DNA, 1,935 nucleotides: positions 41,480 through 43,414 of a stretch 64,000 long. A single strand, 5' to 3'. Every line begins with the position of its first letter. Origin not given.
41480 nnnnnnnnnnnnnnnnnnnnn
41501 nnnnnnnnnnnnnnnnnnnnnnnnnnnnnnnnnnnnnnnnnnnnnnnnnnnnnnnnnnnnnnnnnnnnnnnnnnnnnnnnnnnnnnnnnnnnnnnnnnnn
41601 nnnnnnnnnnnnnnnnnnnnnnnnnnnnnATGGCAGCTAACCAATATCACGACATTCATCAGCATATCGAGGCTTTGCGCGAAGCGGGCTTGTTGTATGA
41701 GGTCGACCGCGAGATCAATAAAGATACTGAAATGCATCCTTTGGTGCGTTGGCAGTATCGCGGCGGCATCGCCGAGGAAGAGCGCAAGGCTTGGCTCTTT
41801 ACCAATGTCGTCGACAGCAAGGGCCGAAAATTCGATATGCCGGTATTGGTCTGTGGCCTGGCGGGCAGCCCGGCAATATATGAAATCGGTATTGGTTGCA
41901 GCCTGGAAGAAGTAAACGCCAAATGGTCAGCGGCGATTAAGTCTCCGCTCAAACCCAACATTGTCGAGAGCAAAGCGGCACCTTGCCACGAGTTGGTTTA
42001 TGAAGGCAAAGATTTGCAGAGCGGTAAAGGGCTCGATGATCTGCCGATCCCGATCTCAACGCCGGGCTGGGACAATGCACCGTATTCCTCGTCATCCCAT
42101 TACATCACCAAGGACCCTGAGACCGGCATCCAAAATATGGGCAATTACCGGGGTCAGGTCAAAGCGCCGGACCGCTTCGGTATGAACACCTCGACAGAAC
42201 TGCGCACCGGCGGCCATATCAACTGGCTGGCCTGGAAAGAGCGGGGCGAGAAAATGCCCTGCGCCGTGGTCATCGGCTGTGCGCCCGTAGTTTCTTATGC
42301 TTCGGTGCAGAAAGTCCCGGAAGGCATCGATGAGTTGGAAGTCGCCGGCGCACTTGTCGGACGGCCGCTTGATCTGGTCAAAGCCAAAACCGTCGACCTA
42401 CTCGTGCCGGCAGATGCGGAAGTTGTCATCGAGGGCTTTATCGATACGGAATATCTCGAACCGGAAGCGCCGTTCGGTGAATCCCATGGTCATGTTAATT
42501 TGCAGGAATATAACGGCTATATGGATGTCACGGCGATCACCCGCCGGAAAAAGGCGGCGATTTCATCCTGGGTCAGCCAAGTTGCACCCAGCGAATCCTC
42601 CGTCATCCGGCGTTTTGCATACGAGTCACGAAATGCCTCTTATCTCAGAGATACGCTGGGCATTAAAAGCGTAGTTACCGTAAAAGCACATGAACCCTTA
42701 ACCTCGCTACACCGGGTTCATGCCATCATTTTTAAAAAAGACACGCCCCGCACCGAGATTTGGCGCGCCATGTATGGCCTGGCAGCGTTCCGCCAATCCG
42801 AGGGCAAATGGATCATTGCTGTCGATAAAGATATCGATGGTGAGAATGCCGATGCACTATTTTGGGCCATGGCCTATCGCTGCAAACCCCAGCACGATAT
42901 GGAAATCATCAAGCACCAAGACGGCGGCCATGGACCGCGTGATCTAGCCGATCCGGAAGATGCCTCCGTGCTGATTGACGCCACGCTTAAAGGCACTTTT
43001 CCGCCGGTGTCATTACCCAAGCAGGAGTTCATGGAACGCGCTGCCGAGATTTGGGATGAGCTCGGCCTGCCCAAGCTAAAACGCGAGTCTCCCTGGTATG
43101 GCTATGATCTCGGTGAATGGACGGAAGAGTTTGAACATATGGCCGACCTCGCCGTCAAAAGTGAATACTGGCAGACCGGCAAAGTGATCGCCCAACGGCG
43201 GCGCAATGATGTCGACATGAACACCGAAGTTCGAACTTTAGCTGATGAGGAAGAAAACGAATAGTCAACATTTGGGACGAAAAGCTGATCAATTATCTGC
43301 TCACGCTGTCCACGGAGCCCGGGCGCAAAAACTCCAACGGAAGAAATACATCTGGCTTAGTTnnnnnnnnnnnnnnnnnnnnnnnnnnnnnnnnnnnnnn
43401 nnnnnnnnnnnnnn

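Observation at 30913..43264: Multi-decarboxylase catabolic system: two UbiDs, HMPD-decarboxylase-like aldolase, TPP enzyme, Mo-hydroxylase, TTT importer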

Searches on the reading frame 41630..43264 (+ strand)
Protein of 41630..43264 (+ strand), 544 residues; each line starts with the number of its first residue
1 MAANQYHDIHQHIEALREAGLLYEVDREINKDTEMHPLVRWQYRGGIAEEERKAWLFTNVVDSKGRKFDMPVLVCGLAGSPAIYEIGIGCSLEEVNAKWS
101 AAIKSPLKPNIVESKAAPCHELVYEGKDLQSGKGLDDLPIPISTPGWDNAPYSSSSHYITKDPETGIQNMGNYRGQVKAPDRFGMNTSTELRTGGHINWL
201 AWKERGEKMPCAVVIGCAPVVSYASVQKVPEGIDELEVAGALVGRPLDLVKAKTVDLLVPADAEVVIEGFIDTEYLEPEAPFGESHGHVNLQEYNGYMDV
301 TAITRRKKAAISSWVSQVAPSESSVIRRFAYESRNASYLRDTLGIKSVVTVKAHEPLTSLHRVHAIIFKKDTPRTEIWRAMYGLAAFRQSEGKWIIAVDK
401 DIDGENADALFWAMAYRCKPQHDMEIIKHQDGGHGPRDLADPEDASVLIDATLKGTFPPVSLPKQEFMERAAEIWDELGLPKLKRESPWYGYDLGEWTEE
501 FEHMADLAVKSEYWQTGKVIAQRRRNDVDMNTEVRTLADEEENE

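Call 3: search_protein_families(library=pfam, proteins=[window:41630-43264:+])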
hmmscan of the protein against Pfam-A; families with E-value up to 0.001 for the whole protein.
window:41630-43264:+ (544 aa): 3 families
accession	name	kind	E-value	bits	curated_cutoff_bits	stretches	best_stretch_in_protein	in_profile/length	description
PF01977.22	UbiD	-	2e-51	174.5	23.3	1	111-313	2-200/206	3-octaprenyl-4-hydroxybenzoate carboxy-lyase Rift-related domain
PF20696.2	UbiD_C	-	4e-10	40.2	24.2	1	347-429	22-104/127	3-octaprenyl-4-hydroxybenzoate carboxy-lyase C-terminal domain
PF20695.2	UbiD_N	-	0.00025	21.5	24.3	1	13-100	1-75/78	3-octaprenyl-4-hydroxybenzoate carboxy-lyase N-terminal domain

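Call 7: search_protein_families(library=ncbifam, proteins=[window:41630-43264:+], max_evalue=0.00001)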
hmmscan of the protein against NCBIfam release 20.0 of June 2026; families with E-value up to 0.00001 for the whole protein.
window:41630-43264:+ (544 aa): 7 families
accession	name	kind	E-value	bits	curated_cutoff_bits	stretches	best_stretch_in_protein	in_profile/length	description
TIGR00148.1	TIGR00148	subfamily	8.7e-58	196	244.85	1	12-430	4-413/438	UbiD family decarboxylase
TIGR03701.1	mena_SCO4490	equivalog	1.5e-47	162.3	495.9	1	12-428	2-415/433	menaquinone biosynthesis decarboxylase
NF041204.1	VdcC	exception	2.3e-36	125.2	650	1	6-429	1-412/467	non-oxidative hydroxyarylic acid decarboxylases subunit C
NF008175.0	PRK10922.1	equivalog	1.3e-35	122.9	788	1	114-428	125-431/497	4-hydroxy-3-polyprenylbenzoate decarboxylase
TIGR02723.1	phenyl_P_alpha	equivalog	1.4e-31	109.6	564.6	1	89-433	84-419/485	phenylphosphate carboxylase subunit alpha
NF041219.1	BagN_FevL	exception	8.9e-28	97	1000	1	3-308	14-317/502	bagremycin/ferroverdin biosynthesis UbiD family decarboxylase BagN/FevL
TIGR02724.1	phenyl_P_beta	equivalog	7.9e-24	83.8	468.95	1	103-440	91-422/472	phenylphosphate carboxylase subunit beta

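Call 9: search_solved_structures(query=window:41630-43264:+, max_evalue=0.00001)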
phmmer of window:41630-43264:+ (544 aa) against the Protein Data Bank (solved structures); distinct sequences matched with E-value up to 0.00001: 40.
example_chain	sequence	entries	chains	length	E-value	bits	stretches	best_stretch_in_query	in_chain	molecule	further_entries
6h6x_B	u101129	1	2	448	2.3e-41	145.4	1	66-467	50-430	3-polyprenyl-4-hydroxybenzoate decarboxylase and related decarboxylases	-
6h6v_A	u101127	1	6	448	2.9e-40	141.7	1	66-467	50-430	3-polyprenyl-4-hydroxybenzoate decarboxylase and related decarboxylases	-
2idb_A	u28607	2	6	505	3.9e-27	98.4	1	114-429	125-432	3-octaprenyl-4-hydroxybenzoate carboxy-lyase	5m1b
5m1c_A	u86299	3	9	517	4.3e-27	98.3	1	114-429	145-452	3-octaprenyl-4-hydroxybenzoate carboxy-lyase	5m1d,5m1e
6da6_A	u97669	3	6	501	3.1e-26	95.4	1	7-289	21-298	UbiD-like decarboxylase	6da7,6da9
7ae4_A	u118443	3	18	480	9.3e-25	90.6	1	3-466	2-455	Phenolic acid decarboxylase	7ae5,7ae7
9gqr_A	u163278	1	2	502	1.6e-24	89.8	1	11-309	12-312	decarboxylase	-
7pda_A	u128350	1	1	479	2e-23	86.1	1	125-437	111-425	UbiD family decarboxylase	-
7nf0_A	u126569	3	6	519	5.9e-22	81.3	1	11-423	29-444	Ferulic acid decarboxylase 1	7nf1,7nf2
7ney_A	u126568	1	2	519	3.4e-21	78.8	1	10-423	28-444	Ferulic acid decarboxylase 1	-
6r30_A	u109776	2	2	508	4.1e-21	78.5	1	89-428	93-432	Ferulic acid decarboxylase 1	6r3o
7nf4_A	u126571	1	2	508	4.3e-21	78.5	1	89-427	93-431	Ferulic acid decarboxylase 1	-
7nf3_A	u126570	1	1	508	4.4e-21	78.4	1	89-427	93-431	Ferulic acid decarboxylase 1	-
8oed_A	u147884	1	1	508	4.5e-21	78.4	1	89-427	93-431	Ferulic acid decarboxylase 1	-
4za4_A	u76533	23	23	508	5.4e-21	78.1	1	89-427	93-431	Fdc1 | Putative uncharacterized protein An03g06590 | A niger Fdc1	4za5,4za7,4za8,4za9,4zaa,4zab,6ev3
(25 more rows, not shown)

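Call 11: find_homologous_proteins(query=window:41630-43264:+)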
Query window:41630-43264:+ (544 aa): 8000 proteins with E <= 0.001 among 8000 candidates; the best 120 are listed.
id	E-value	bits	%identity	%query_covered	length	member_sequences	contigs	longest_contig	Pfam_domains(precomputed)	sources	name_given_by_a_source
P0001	0.0e+0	1145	89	99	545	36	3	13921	PF20696.3,PF01977.23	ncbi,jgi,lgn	jgi:4-hydroxy-3-polyprenylbenzoate decarboxylase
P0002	0.0e+0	1087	85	99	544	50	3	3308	PF20696.3,PF01977.23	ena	-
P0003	0.0e+0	1067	82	100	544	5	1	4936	PF20696.3,PF01977.23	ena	-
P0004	0.0e+0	1057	81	100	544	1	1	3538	PF20696.3,PF01977.23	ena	-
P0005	0.0e+0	1053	82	99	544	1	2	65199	PF20696.3,PF01977.23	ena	-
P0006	0.0e+0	1046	80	99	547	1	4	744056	PF20696.3,PF01977.23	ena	-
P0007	0.0e+0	1043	80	99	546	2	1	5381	PF20696.3,PF01977.23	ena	-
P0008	0.0e+0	1036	79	99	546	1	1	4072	PF20696.3,PF01977.23,PF20695.3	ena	-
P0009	0.0e+0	1031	80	99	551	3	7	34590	PF20696.3,PF01977.23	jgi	jgi:UbiD family decarboxylase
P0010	0.0e+0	1030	79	99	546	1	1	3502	PF20696.3,PF01977.23,PF20695.3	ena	-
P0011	0.0e+0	1029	79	99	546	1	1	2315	PF20696.3,PF01977.23,PF20695.3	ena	-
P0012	0.0e+0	1025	79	99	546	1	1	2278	PF20696.3,PF01977.23,PF20695.3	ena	-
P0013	0.0e+0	1023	80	99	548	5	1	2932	PF20696.3,PF01977.23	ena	-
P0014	0.0e+0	1019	77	99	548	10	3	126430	PF20696.3,PF01977.23,PF20695.3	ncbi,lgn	-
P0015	0.0e+0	1013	80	99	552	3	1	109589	PF20696.3,PF01977.23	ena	-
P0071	1.1e-260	884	69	98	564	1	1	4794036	PF20696.3,PF01977.23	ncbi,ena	-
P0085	2.9e-259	880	68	98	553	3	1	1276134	PF20696.3,PF01977.23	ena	-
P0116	2.4e-256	870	66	99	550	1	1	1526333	PF20696.3,PF01977.23,PF20695.3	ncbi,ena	-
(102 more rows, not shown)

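Call 14: find_encoding_contigs(protein=P0006, flank=10000, max_places=3)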
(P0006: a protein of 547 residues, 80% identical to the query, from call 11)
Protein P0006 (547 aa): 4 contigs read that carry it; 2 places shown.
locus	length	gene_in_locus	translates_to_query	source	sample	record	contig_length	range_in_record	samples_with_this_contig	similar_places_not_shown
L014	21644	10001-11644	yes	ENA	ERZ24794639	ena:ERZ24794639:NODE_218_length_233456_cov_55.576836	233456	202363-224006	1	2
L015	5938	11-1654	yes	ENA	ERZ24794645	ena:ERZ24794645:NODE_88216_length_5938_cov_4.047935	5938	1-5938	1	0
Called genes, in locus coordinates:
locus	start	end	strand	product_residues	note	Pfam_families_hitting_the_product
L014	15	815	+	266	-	PF11392:AllH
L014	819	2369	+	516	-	PF27530:HMA_AllF_N, PF00549:Ligase_CoA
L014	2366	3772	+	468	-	PF06545:AllG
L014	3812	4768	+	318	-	PF00696:AA_kinase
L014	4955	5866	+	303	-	PF13379:NMT1_2, PF09084:NMT1 (faint), PF12974:Phosphonate-bd (weak)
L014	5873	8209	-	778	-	PF01315:Ald_Xan_dh_C, PF02738:MoCoBD_1, PF20256:MoCoBD_2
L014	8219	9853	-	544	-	PF20695:UbiD_N (weak), PF01977:UbiD, PF20696:UbiD_C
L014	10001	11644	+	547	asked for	PF01977:UbiD, PF20696:UbiD_C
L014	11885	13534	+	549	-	PF01977:UbiD, PF20696:UbiD_C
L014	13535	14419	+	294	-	PF00941:FAD_binding_5, PF03450:CO_deh_flav_C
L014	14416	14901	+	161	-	PF00111:Fer2, PF01799:Fer2_2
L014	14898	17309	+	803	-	PF01315:Ald_Xan_dh_C, PF02738:MoCoBD_1, PF20256:MoCoBD_2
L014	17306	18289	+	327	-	PF04909:Amidohydro_2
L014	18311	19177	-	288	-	-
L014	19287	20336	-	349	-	PF04909:Amidohydro_2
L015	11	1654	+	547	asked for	PF01977:UbiD, PF20696:UbiD_C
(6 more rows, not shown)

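Call 15: find_encoding_contigs(protein=P0014, flank=10000, max_places=3)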
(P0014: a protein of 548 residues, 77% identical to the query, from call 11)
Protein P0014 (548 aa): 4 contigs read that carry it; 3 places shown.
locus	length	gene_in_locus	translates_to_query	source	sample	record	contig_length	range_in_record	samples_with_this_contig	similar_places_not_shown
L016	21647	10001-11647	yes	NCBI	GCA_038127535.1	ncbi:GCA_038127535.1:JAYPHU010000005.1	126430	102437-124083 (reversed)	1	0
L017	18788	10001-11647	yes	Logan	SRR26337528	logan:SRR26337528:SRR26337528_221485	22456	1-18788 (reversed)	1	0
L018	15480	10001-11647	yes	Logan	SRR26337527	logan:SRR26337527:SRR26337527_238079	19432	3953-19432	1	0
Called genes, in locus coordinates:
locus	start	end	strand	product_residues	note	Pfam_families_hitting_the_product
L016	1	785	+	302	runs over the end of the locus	PF13379:NMT1_2 (faint), PF09084:NMT1 (weak)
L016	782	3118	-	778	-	PF01315:Ald_Xan_dh_C, PF02738:MoCoBD_1, PF20256:MoCoBD_2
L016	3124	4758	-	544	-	PF20695:UbiD_N (weak), PF01977:UbiD, PF20696:UbiD_C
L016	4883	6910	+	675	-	PF01970:TctA, PF07331:TctB (weak)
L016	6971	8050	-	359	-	PF03401:TctC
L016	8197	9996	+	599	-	PF02776:TPP_enzyme_N, PF02775:TPP_enzyme_C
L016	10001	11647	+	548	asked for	PF20695:UbiD_N (faint), PF01977:UbiD, PF20696:UbiD_C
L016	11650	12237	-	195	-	PF00211:Guanylate_cyc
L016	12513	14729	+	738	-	PF12838:Fer4_7 (weak)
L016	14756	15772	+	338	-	PF06089:Asparaginase_II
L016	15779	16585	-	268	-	PF02798:GST_N, PF13409:GST_N_2, PF13417:GST_N_3, PF13410:GST_C_2, PF00043:GST_C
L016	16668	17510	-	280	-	PF13578:Methyltransf_24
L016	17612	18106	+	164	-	PF07883:Cupin_2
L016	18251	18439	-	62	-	-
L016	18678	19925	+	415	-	-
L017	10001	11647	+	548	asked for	PF20695:UbiD_N (faint), PF01977:UbiD, PF20696:UbiD_C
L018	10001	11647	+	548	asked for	PF20695:UbiD_N (faint), PF01977:UbiD, PF20696:UbiD_C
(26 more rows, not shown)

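Call 16: find_encoding_contigs(protein=P0071, flank=10000, max_places=3)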
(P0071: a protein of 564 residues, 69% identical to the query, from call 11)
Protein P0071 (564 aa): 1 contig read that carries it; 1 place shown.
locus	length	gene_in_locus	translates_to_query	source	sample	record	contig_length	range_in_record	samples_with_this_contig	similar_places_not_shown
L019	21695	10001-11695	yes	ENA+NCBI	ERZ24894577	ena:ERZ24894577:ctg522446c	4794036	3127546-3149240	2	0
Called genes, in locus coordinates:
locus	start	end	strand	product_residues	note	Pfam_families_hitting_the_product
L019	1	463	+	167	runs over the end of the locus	PF04290:DctQ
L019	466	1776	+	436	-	PF06808:DctM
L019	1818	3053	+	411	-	PF04909:Amidohydro_2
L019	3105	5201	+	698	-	PF01970:TctA, PF07331:TctB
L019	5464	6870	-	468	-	PF06808:DctM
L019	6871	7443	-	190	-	PF04290:DctQ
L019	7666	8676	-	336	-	PF03480:DctP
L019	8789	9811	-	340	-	PF03401:TctC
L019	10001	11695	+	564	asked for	PF01977:UbiD, PF20696:UbiD_C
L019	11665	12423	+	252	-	PF00106:adh_short, PF08659:KR, PF13561:adh_short_C2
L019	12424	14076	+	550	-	PF20695:UbiD_N (weak), PF01977:UbiD, PF20696:UbiD_C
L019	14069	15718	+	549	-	PF20695:UbiD_N (weak), PF01977:UbiD, PF20696:UbiD_C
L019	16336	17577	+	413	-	PF13011:LZ_Tnp_IS481, PF13384:HTH_23, PF13518:HTH_28, PF13551:HTH_29 (weak), PF13565:HTH_32, PF00665:rve, PF13683:rve_3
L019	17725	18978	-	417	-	PF01548:DEDD_Tnp_IS110, PF02371:Transposase_20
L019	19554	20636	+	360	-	PF01070:FMN_dh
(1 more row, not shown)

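Call 23: find_related_loci(query=window:41630-43264:+, collection=genome_contigs, flank=10000)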
Query window:41630-43264:+ (544 aa) in genome_contigs; peptide patterns used: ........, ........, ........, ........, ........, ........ (x = any residue, [..] = any of these).
145 stretches matched a pattern; 133 encode a relative of the query (tblastn E <= 1e-3); the best 80 are kept; 80 distinct loci.
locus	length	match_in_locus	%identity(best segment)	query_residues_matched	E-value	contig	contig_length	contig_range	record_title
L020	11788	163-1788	95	3-544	0e+0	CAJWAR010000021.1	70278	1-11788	MAG TPA_asm: uncultured Rhodospirillaceae bacterium isolate ERR599062_bin.37_MetaBAT_v2.12.1_MAG genome assembly, contig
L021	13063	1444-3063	89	2-541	0e+0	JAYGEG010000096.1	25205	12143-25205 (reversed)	MAG: Rhodospirillales bacterium isolate OC3_3000m_MAG_266 OC3_3000m_contig_3454721, whole genome shotgun sequence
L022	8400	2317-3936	89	2-541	0e+0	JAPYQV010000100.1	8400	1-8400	MAG: Alphaproteobacteria bacterium isolate PW3.concoct.191_sub PW3_11485_length_8400_cov_9.973397, whole genome shotgun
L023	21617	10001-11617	85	3-541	0e+0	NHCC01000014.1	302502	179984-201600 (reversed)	MAG: Rhodospirillaceae bacterium TMED23 90313, whole genome shotgun sequence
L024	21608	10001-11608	84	6-541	0e+0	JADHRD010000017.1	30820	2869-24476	MAG: Rhodospirillales bacterium isolate BS30m-G14 BS307-30m-C903, whole genome shotgun sequence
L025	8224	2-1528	80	35-543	0e+0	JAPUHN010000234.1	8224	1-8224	MAG: Alphaproteobacteria bacterium isolate KW1-S08_12 KW1-S08_12_cg234, whole genome shotgun sequence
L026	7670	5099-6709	71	6-542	0e+0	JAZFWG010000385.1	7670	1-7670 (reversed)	MAG: Alphaproteobacteria bacterium isolate BS3bin.40 BS3bin.40_385, whole genome shotgun sequence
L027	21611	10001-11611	69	6-544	0e+0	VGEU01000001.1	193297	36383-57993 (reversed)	MAG: Alphaproteobacteria bacterium isolate K_Offshore_80m_m2_191 K_Offshore_80m_m2_191_Ga0194132_10000056, whole genome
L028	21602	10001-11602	69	2-537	0e+0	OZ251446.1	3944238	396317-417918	MAG: Alphaproteobacteria bacterium isolate 4a82845b-346e-4bd1-b170-acd391575f3a genome assembly, chromosome: 1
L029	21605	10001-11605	68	1-537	0e+0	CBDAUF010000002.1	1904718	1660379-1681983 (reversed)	MAG: Alphaproteobacteria bacterium isolate da7f95fe-6377-4274-8bb6-9737539f4857 genome assembly, contig: contig_2, whole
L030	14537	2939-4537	68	5-539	0e+0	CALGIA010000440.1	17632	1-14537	MAG TPA_asm: uncultured Rhodospirillaceae bacterium isolate ERR2206756_bin.142_CONCOCT_v1.1_MAG genome assembly, contig:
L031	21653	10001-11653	67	1-544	0e+0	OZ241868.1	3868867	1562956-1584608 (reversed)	MAG: Alphaproteobacteria bacterium isolate b4ae9bc1-5738-42e5-b173-7ca6ead8d003 genome assembly, chromosome: 1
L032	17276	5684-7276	68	5-537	0e+0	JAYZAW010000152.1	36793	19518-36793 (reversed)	MAG: Pseudomonadota bacterium isolate XB_MAG1192 DB_MAG1192_0152, whole genome shotgun sequence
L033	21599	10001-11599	67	6-540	0e+0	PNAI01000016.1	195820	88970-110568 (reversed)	MAG: Hyphomicrobiales bacterium isolate palsa_888 73.20110800_P1D.41_contig_1017, whole genome shotgun sequence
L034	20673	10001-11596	68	6-537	0e+0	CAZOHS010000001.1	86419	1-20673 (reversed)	MAG TPA_asm: uncultured Rhodospirillaceae bacterium isolate SRP092796_co6_81 genome assembly, contig: NODE_52_length_864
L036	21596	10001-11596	67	6-537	0e+0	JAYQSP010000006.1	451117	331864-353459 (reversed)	MAG: Alphaproteobacteria bacterium isolate SD3109_NP_metabta_bins_sspec.tsv.241 contig_22286_pilon, whole genome shotgun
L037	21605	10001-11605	67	1-537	0e+0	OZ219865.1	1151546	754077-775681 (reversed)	MAG: Alphaproteobacteria bacterium isolate 558767b7-c9c4-4971-8057-2abcdc083aa7 genome assembly, chromosome: 1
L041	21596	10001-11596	67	6-537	0e+0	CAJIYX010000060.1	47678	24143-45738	MAG: Alphaproteobacteria bacterium UBA830 isolate FRAM18_bin083 genome assembly, contig: FRAM17_bin083-60, whole genome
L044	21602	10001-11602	66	6-539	0e+0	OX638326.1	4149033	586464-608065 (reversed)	MAG: uncultured Alphaproteobacteria bacterium isolate 36580269-0a0b-41f5-a0f3-8f7859907d82 genome assembly, chromosome:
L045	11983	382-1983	65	6-539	0e+0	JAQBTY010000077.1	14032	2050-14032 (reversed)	MAG: Proteobacteria bacterium isolate casp150-mb.13 NODE_11180_length_14032_cov_0.079380, whole genome shotgun sequence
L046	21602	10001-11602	66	6-539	0e+0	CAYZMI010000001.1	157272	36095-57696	MAG TPA_asm: uncultured Rhodospirillaceae bacterium isolate SRP092796_co3_657 genome assembly, contig: NODE_42_length_15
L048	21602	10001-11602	65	6-539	0e+0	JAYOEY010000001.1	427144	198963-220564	MAG: Rhodospirillales bacterium isolate 139552_S154_concoct_bins.tsv.156 NODE_2_length_427144_cov_16.046335, whole genom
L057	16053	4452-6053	66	6-539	0e+0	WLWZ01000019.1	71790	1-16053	MAG: Alphaproteobacteria bacterium isolate MH-Pat-SR_metabat2_25 NODE_208_length_71790_cov_5.814898, whole genome shotgu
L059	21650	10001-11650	64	2-544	0e+0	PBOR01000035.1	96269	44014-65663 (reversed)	MAG: Rhodospirillaceae bacterium isolate RS386 9634, whole genome shotgun sequence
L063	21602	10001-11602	66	6-539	0e+0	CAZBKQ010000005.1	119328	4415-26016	MAG TPA_asm: uncultured Rhodospirillaceae bacterium isolate SRP134809_co1_146 genome assembly, contig: NODE_174_length_1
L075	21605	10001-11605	63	6-539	0e+0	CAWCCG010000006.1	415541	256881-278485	MAG: uncultured Alphaproteobacteria bacterium isolate MFD05513.bin.2.78 genome assembly, contig: contig_1277, whole geno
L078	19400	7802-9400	68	3-537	0e+0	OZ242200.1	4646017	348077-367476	MAG: Alphaproteobacteria bacterium isolate c7213ef7-7b21-4b7f-b524-caa2f272e1da genome assembly, chromosome: 1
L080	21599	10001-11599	62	6-537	0e+0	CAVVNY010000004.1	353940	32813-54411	MAG: uncultured Alphaproteobacteria bacterium isolate MFD05705.bin.1.143 genome assembly, contig: contig_22353, whole ge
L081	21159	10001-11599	62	6-537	0e+0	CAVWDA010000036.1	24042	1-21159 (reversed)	MAG: uncultured Alphaproteobacteria bacterium isolate MFD03726.bin.2.151 genome assembly, contig: contig_18416, whole ge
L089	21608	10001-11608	62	5-539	0e+0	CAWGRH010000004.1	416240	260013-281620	MAG: uncultured Alphaproteobacteria bacterium isolate MFD05513.bin.2.150 genome assembly, contig: contig_16051, whole ge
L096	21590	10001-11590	63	6-535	0e+0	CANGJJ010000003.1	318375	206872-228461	MAG: Beijerinckiaceae bacterium isolate Jr-28jun17-167 genome assembly, contig: Jr-28jun17-C23, whole genome shotgun seq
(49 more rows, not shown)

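Call 27: find_encoding_contigs(protein=L036:10001-11596:+, flank=10000, max_places=1)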
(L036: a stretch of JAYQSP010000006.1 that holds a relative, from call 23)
Protein L036:10001-11596:+ (532 aa): no gene with exactly this product is on record in the collection.

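Call 28: find_encoding_contigs(protein=L059:10001-11650:+, flank=10000, max_places=1)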
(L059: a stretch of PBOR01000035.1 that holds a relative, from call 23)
Protein L059:10001-11650:+ (550 aa): no gene with exactly this product is on record in the collection.

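Call 29: find_encoding_contigs(protein=L023:10001-11617:+, flank=10000, max_places=1)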
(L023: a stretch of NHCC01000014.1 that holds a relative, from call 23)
Protein L023:10001-11617:+ (539 aa): no gene with exactly this product is on record in the collection.

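Call 31: search_protein_families(library=pfam, proteins=[L059:4886-5830:+, L059:8452-8943:-, L059:8947-9819:-, L059:19309-20544:+, L059:20570-21037:+, L023:6872-7969:-, L023:11654-14809:-, L023:14806-16089:-, L023:16835-18745:+, L023:16289-16759:-], max_evalue=0.00001)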
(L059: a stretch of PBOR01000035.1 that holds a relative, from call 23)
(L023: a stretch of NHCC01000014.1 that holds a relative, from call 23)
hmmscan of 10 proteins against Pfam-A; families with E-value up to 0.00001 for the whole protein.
L059:4886-5830:+ (314 aa): 1 family
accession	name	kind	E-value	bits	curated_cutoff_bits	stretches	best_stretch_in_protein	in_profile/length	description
PF09084.16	NMT1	-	2.4e-07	31.3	20.5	0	25-57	5-37/216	NMT1/THI5 like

L059:8452-8943:- (163 aa): 3 families
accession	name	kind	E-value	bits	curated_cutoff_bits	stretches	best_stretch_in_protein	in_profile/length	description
PF01799.25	Fer2_2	-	1.3e-28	99.3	30.3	1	79-152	1-74/75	[2Fe-2S] binding domain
PF00111.32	Fer2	-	3e-09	37.1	21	1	11-65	1-55/77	2Fe-2S iron-sulfur cluster binding domain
PF13085.11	Fer2_3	-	1.6e-06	28.5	27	1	17-85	20-91/107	2Fe-2S iron-sulfur cluster binding domain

L059:8947-9819:- (290 aa): 2 families
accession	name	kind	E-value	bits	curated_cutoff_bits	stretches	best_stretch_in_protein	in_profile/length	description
PF00941.27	FAD_binding_5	-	5.1e-38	131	27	1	5-175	2-170/170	FAD binding domain in molybdopterin dehydrogenase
PF03450.22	CO_deh_flav_C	-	2.1e-19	70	25.5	1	184-281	3-99/102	CO dehydrogenase flavoprotein C-terminal domain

L059:19309-20544:+ (411 aa): 5 families
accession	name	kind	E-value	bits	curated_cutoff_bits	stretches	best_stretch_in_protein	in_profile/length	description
PF07992.20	Pyr_redox_2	-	1.2e-65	222.3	26.1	1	8-302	4-290/291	Pyridine nucleotide-disulphide oxidoreductase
PF14759.12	Reductase_C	-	1.8e-24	86.5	25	1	322-406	1-85/85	Reductase C-terminal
PF00070.33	Pyr_redox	-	5.8e-20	72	22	1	148-225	1-79/82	Pyridine nucleotide-disulphide oxidoreductase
PF13450.12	NAD_binding_8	-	4.5e-09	36.9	21.9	0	151-188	1-38/68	NAD(P)-binding Rossmann-like domain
PF13738.12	Pyr_redox_3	-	4.8e-06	26.5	30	0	75-256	98-281/305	Pyridine nucleotide-disulphide oxidoreductase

L059:20570-21037:+ (155 aa): 1 family
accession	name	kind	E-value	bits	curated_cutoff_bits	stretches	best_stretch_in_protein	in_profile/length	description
PF03473.23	MOSC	-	4.7e-09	36.7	22.7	1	51-151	8-119/120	MOSC domain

L023:6872-7969:- (365 aa): 1 family
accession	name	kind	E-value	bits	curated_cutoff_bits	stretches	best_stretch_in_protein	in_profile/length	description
PF01070.24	FMN_dh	-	7.4e-94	315.1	24.9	1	18-341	1-349/350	FMN-dependent dehydrogenase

L023:11654-14809:- (1051 aa): 1 family
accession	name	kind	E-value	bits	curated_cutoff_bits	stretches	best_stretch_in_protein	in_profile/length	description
PF00873.25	ACR_tran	-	4.6e-150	501.8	28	1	18-1036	2-1020/1021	AcrB/AcrD/AcrF family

L023:14806-16089:- (427 aa): 0 families

L023:16835-18745:+ (636 aa): 6 families
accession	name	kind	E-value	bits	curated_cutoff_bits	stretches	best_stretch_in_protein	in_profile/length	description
PF00005.33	ABC_tran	-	3.6e-51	173.8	25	2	32-189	2-137/137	ABC transporter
PF12848.13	ABC_tran_Xtn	-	3.7e-25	88.3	25.9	1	228-311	1-83/85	ABC transporter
PF13304.12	AAA_21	-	1.3e-15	58.7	27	0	446-503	241-304/304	AAA domain, putative AbiEii toxin, Type IV TA system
PF02463.25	SMC_N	-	1.5e-11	44.6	40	0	420-502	111-202/220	RecF/RecN/SMC N terminal domain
PF13555.12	AAA_29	-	2.8e-07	30.6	27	0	343-367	15-39/61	P-loop containing region of AAA domain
PF16326.10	ABC_tran_CTD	-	1.3e-06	29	32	1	570-633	7-69/69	ABC transporter C-terminal domain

L023:16289-16759:- (156 aa): 1 family
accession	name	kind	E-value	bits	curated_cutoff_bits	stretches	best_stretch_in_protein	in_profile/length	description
PF00334.24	NDK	-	2.4e-54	183.3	27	1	20-153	1-134/135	Nucleoside diphosphate kinase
